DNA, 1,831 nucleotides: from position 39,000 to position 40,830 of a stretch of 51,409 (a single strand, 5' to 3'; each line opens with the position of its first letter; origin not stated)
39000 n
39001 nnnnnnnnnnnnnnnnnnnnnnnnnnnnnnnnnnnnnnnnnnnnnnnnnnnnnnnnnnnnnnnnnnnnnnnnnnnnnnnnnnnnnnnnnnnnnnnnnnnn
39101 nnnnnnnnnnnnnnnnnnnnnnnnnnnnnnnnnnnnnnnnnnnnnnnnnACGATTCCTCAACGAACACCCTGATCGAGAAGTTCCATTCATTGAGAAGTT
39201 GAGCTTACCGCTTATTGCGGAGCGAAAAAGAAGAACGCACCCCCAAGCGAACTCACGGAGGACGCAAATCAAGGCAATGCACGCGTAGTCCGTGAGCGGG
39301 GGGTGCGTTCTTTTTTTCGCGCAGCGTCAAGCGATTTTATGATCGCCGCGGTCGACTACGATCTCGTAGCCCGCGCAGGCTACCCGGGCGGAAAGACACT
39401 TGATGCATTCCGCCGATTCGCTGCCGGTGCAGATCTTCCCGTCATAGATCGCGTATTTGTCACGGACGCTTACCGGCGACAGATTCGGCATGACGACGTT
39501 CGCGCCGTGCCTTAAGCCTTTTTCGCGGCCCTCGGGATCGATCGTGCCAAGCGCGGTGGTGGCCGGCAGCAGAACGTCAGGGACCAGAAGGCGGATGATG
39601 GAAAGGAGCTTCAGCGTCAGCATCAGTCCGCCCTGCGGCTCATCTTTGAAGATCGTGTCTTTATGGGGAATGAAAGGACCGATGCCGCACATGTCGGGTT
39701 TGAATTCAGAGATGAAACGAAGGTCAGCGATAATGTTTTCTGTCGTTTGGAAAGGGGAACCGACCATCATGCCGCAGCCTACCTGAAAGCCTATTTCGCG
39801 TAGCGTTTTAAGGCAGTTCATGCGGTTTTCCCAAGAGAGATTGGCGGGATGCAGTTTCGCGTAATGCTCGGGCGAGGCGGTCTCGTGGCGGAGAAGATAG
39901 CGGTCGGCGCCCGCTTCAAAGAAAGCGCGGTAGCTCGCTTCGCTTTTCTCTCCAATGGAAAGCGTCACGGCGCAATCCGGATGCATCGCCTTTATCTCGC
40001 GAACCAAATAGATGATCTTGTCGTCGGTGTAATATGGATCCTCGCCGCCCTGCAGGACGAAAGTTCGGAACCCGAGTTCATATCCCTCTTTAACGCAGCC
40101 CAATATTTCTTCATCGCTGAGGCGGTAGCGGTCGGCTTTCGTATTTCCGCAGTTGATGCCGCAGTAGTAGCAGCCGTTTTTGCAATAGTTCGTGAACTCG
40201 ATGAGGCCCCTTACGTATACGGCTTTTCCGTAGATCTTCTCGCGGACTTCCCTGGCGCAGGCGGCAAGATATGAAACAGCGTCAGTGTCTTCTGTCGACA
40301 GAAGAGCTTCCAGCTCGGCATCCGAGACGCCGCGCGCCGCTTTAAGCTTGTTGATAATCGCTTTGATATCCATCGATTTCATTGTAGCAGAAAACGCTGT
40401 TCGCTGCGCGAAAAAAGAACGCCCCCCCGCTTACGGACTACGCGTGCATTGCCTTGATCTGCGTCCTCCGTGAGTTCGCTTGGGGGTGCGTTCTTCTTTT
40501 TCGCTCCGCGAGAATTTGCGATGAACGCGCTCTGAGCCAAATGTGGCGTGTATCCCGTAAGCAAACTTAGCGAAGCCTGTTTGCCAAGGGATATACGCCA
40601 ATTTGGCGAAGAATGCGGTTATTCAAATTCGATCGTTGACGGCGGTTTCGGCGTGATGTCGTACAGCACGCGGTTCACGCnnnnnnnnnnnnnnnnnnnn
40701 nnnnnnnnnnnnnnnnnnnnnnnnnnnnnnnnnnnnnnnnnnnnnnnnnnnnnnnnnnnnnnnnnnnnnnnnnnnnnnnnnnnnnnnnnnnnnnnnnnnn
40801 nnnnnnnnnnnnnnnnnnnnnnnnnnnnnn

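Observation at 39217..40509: hydE is bracketed exactly by inverted copies of a roughly 110-nt palindromic, terminator-like element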

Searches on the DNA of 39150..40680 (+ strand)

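Call 44: search_rna_families(source=window, start=39150, end=40680, threshold=evalue, max_evalue=10)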
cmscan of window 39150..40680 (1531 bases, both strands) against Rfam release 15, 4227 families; matches with E-value up to 10: 7.
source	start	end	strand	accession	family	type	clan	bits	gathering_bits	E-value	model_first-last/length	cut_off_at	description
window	40402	40509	-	RF03579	mir-2058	Gene; miRNA;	-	22.1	90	0.35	1-72/72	no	mir-2058 microRNA precursor family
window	40532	40613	+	RF00934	mir-463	Gene; miRNA;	-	20.2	70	0.71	1-66/66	no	mir-463 microRNA precursor family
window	40305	40378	-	RF02679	Pistol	Gene; ribozyme;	-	19.4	34.5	0.98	1-68/68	no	Pistol ribozyme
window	39190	39263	+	RF02474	GlsR5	Gene; snRNA; snoRNA; CD-box;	-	18.1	100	0.29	1-89/89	no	Small nucleolar RNA GlsR5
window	39483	39643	-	RF04309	HCV_J7880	Cis-reg;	-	17.9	90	0.47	1-123/123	no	Hepatitis C virus J7880 RNA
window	39213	39343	-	RF02621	BSnc120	Gene; sRNA;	-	15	114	8.3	1-88/88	no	Brucella sRNA 120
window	40275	40328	-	RF02757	Erse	Gene; sRNA;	-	9.7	138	7.5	148-198/252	no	Erse small RNA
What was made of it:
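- On Any Rfam RNA family: With the permissive threshold only chance-level hits appeared, at or below 22 bits (call 44).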

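Call 49: build_rna_model(alignment_id=A3)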
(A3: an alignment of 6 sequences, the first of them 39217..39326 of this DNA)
Model R1 built from alignment A3 (6 sequences, 111 columns); structure: RNAalifold consensus.
model positions 110; base pairs 37; branch points 0; effective number of sequences 0.67; information 0.591 bits per position. Calibrated on 0.2 Mb of random sequence (short: E-values are rough).
structure used (alignment columns):
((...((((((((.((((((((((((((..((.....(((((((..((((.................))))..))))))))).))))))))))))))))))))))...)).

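Call 50: search_with_rna_model(model_id=R1, sources=[window, L004, L005, L006, L007, L008, L010, L011, L013, L015, L016, L017, L018, L020, L021, L022, L023, L028, L029, L030, L032], max_evalue=10)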
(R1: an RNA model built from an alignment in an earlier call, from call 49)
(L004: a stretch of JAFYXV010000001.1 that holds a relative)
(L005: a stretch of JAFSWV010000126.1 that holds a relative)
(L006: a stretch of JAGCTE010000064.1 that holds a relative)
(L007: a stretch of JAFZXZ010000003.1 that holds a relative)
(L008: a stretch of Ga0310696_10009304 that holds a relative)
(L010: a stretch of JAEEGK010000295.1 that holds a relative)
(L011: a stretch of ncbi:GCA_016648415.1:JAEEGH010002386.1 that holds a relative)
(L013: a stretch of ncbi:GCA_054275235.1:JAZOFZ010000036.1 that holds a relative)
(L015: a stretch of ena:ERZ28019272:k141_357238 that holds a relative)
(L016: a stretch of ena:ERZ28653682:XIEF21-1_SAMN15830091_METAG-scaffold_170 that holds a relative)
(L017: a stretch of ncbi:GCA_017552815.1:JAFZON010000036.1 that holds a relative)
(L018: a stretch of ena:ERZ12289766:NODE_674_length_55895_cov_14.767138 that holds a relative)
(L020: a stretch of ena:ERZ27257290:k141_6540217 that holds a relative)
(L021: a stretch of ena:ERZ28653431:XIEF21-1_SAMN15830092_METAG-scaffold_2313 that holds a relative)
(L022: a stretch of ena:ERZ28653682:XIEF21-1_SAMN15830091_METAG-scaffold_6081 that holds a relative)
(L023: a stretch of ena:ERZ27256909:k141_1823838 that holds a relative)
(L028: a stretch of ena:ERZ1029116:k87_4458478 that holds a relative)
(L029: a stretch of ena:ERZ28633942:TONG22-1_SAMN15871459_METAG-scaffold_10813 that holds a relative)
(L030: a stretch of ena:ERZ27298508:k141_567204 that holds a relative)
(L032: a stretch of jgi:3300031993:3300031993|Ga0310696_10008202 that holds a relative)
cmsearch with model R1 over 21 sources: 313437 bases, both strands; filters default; matches with E-value up to 10: 27.
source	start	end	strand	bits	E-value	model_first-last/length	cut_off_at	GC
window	39217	39326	+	138.8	8.3e-30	1-110/110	no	0.59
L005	4573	4682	-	138.8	8.3e-30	1-110/110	no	0.59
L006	766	875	+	138.8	8.3e-30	1-110/110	no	0.59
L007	1585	1694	-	138.8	8.3e-30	1-110/110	no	0.59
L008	737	846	-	138.8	8.3e-30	1-110/110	no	0.59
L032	785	894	+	133.2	1.7e-28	1-110/110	no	0.53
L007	400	508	-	128.8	1.9e-27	1-110/110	no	0.52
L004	5298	5407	-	120.3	2e-25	1-110/110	no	0.55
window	40402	40509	-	118.2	6.2e-25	1-110/110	no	0.6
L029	1381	1490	+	112.2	1.6e-23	1-110/110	no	0.53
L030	586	695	+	112.2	1.6e-23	1-110/110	no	0.53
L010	1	85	-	88.4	6.9e-18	1-85/110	3'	0.6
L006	765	874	-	49.3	1.2e-08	1-110/110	no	0.59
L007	401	509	+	48.3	2e-08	1-110/110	no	0.52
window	39216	39325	-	47.7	2.9e-08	1-110/110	no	0.58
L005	4574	4683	+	47.3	3.6e-08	1-110/110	no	0.58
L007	1586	1695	+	47.3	3.6e-08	1-110/110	no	0.58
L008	738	847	+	47.3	3.6e-08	1-110/110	no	0.58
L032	784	893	-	44.8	1.4e-07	1-110/110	no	0.52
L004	5299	5408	+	40.2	1.7e-06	1-110/110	no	0.55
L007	1718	1800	+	33.7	5.9e-05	1-110/110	no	0.49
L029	1380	1489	-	27.2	0.002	1-110/110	no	0.53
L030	585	694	-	27.2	0.002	1-110/110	no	0.53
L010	1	86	+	14.6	1.9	25-110/110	5'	0.6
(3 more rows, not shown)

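Call 54: search_with_rna_model(model_id=R1, sources=[L033, L034, L035, L036, L037], max_evalue=1)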
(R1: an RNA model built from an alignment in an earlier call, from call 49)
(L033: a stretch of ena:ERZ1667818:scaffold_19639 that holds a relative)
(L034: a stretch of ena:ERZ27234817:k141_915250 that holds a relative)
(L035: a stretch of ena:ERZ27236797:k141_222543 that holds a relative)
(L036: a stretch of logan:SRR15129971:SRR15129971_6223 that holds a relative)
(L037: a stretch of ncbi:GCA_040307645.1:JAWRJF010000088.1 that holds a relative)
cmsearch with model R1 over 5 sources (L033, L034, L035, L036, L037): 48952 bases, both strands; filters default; matches with E-value up to 1: 0.
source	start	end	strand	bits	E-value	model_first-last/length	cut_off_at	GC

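Call 58: search_dna_similar(query=window:39205-39338:+, collection=plasmids, mode=distant, max_evalue=0.01)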
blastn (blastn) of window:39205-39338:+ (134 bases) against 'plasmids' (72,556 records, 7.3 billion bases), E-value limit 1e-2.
No match.

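Call 59: search_dna_similar(query=window:39205-39338:+, collection=phages, mode=distant, max_evalue=0.01)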
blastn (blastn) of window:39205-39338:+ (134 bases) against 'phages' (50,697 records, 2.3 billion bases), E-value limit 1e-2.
No match.
